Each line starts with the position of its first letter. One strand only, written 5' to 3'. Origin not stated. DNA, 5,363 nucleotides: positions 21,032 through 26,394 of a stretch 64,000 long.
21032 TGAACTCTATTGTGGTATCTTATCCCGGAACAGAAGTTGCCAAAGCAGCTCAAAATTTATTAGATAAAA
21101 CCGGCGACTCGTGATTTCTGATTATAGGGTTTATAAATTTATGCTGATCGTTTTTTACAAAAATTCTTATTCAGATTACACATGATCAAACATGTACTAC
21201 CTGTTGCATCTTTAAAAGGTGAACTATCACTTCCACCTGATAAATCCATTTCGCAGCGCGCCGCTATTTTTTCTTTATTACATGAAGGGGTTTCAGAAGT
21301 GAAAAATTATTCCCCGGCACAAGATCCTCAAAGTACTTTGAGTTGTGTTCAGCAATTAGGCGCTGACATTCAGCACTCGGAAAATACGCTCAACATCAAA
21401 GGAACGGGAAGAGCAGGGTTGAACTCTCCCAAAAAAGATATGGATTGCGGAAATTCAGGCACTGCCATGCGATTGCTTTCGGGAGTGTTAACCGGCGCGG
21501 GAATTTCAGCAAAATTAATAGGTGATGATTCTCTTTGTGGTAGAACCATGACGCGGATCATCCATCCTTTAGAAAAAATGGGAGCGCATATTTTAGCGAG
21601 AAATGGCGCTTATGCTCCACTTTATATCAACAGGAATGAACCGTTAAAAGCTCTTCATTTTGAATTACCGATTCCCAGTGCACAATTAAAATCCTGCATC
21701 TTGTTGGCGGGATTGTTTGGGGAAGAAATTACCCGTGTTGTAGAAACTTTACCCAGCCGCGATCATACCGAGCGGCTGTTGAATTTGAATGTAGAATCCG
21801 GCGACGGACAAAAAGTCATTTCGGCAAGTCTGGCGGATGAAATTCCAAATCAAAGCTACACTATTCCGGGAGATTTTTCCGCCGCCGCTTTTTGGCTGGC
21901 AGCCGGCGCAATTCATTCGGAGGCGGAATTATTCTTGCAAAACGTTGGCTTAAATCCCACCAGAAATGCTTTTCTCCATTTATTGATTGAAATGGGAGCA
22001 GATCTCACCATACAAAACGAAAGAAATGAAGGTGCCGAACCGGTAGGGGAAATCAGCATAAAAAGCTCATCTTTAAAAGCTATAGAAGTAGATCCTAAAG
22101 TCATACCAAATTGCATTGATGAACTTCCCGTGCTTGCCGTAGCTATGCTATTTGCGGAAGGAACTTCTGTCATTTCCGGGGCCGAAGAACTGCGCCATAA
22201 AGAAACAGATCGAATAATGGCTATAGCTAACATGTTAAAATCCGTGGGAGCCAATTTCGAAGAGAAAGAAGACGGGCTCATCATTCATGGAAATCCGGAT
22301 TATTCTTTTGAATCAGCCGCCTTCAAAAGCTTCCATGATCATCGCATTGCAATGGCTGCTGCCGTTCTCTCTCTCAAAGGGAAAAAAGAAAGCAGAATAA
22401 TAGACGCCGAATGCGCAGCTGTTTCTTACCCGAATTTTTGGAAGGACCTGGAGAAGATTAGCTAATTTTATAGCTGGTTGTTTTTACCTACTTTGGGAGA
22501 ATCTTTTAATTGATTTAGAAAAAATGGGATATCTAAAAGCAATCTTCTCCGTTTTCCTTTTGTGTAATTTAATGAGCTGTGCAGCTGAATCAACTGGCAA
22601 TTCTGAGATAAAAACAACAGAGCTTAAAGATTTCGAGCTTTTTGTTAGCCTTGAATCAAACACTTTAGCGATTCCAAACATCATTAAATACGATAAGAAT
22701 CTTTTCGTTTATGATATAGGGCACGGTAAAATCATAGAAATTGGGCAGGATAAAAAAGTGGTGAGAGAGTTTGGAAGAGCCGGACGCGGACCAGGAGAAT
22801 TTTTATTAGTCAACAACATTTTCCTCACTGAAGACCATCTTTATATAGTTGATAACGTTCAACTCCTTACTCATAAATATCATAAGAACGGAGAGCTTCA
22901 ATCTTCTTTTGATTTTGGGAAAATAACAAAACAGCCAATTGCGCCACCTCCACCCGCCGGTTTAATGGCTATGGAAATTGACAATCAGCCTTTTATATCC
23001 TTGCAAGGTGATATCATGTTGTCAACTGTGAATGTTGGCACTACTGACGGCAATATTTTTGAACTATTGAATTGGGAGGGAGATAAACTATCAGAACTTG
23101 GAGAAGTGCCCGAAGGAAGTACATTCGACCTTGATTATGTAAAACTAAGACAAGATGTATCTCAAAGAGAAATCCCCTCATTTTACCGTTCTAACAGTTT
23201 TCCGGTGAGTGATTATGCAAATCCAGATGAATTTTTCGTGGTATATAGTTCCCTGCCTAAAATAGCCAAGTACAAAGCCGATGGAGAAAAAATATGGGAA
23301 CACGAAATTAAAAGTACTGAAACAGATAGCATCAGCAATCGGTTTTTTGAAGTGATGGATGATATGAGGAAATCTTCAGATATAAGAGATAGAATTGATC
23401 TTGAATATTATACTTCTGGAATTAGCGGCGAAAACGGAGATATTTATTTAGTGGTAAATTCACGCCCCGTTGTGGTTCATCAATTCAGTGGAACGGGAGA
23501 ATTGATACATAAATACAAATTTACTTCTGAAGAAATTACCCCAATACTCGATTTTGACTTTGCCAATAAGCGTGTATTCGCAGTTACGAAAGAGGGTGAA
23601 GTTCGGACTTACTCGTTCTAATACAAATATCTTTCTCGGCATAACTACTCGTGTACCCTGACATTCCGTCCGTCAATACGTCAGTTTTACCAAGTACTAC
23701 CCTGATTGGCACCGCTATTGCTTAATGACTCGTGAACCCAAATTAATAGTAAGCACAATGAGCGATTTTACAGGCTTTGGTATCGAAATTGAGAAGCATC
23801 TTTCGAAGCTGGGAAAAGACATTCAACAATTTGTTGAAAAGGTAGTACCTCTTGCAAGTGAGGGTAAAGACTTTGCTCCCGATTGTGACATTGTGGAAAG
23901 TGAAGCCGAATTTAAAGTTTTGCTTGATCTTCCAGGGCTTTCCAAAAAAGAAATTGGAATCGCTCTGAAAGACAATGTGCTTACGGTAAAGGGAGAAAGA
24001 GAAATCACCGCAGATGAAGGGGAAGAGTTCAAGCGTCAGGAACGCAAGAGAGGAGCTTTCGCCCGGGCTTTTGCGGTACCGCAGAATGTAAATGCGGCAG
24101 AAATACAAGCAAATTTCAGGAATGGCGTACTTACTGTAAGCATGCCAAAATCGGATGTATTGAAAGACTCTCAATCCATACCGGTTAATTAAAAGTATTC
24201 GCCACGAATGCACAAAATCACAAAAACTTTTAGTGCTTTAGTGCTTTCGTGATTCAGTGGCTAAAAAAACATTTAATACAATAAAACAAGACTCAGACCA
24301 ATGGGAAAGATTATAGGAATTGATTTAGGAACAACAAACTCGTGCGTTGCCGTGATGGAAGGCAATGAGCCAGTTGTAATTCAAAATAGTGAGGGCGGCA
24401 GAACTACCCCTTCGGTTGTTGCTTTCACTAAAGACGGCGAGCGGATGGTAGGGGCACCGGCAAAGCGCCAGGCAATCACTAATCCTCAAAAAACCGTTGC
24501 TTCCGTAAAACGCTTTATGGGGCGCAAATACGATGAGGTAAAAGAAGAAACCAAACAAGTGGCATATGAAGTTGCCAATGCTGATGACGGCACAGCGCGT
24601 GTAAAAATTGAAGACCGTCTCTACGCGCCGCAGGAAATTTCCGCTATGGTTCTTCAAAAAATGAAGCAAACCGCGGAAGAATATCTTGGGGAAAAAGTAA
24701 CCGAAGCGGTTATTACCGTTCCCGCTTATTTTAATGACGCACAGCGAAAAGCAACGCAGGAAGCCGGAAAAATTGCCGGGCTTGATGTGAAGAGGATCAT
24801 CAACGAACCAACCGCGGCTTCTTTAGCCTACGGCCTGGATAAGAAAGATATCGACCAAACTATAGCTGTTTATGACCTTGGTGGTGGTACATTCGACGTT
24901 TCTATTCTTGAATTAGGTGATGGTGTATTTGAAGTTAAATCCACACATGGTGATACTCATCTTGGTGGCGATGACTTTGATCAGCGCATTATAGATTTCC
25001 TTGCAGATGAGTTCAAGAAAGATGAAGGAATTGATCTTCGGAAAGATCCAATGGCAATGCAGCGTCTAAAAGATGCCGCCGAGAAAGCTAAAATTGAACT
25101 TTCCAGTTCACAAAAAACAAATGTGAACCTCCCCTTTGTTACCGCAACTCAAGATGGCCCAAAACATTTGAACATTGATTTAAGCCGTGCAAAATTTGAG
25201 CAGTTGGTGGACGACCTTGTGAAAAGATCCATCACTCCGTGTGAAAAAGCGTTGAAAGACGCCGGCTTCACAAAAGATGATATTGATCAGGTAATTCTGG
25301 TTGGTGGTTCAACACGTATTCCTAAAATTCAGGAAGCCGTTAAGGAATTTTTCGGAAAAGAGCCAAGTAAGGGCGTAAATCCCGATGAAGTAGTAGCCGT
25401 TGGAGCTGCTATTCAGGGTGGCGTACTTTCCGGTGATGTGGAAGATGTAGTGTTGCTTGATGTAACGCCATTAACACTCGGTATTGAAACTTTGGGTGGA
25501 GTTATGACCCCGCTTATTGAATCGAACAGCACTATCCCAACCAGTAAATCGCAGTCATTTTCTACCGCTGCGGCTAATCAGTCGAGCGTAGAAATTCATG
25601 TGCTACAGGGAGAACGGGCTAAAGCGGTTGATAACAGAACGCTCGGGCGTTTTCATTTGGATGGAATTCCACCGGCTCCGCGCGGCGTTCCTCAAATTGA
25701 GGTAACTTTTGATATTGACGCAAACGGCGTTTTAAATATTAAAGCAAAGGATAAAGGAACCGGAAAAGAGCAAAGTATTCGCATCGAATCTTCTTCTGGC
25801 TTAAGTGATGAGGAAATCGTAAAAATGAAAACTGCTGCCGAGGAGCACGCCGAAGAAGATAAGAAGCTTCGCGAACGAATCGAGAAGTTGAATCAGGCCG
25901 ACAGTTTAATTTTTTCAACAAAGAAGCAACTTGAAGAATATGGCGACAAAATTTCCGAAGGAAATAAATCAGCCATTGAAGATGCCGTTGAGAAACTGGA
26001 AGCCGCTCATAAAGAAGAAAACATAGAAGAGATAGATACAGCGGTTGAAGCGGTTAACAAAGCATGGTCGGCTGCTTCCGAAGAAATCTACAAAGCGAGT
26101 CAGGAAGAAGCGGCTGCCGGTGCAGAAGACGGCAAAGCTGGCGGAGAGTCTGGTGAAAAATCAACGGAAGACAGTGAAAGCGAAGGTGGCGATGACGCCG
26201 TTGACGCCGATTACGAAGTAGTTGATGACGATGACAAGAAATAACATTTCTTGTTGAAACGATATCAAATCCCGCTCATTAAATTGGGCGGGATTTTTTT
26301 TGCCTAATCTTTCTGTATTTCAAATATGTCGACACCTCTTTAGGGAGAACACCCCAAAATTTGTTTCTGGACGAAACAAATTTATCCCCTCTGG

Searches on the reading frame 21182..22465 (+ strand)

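Call 49: search_protein_families(library=pfam, proteins=[window:21182-22465:+], max_evalue=0.0001)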
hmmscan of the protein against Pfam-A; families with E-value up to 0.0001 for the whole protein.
window:21182-22465:+ (427 aa): 1 family
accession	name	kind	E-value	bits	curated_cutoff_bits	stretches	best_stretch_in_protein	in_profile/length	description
PF00275.25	EPSP_synthase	-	1.5e-97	327.4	22.8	1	8-423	4-417/417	EPSP synthase (3-phosphoshikimate 1-carboxyvinyltransferase)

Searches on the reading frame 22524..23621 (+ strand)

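Call 49: search_protein_families(library=pfam, proteins=[window:22524-23621:+], max_evalue=0.0001)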
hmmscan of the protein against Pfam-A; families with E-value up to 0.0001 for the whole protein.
window:22524-23621:+ (365 aa): 1 family
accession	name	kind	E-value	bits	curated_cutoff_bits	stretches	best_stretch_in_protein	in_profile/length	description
PF15869.11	TolB_like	-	1.6e-06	28.1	29.2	1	76-124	49-97/296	TolB-like 6-blade propeller-like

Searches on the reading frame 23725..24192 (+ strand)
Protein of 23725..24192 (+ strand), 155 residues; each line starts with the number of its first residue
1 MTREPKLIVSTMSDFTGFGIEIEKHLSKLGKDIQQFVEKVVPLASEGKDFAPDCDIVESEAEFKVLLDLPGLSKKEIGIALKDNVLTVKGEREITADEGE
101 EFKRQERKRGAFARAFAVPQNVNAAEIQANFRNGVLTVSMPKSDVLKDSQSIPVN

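Call 81: search_protein_families(library=pfam, proteins=[window:23725-24192:+], max_evalue=0.01)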
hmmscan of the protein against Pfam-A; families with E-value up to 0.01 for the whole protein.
window:23725-24192:+ (155 aa): 2 families
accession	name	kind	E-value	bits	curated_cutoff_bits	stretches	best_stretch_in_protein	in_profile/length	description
PF00011.27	HSP20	-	1.3e-25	89.9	20.8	1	55-154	1-101/102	Hsp20/alpha crystallin family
PF17886.7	ArsA_HSP20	-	6.1e-06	26.2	22.5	1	62-140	3-63/63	HSP20-like domain found in ArsA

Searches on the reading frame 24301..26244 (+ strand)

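Call 49: search_protein_families(library=pfam, proteins=[window:24301-26244:+], max_evalue=0.0001)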
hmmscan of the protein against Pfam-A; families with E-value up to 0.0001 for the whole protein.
window:24301-26244:+ (647 aa): 2 families
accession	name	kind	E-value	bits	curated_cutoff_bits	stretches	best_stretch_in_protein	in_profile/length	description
PF00012.26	HSP70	-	9.2e-269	893.1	20.6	1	4-597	1-598/599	Hsp70 protein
PF06723.19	MreB_Mbl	-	4e-18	65.8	27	1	116-370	76-316/327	MreB/Mbl protein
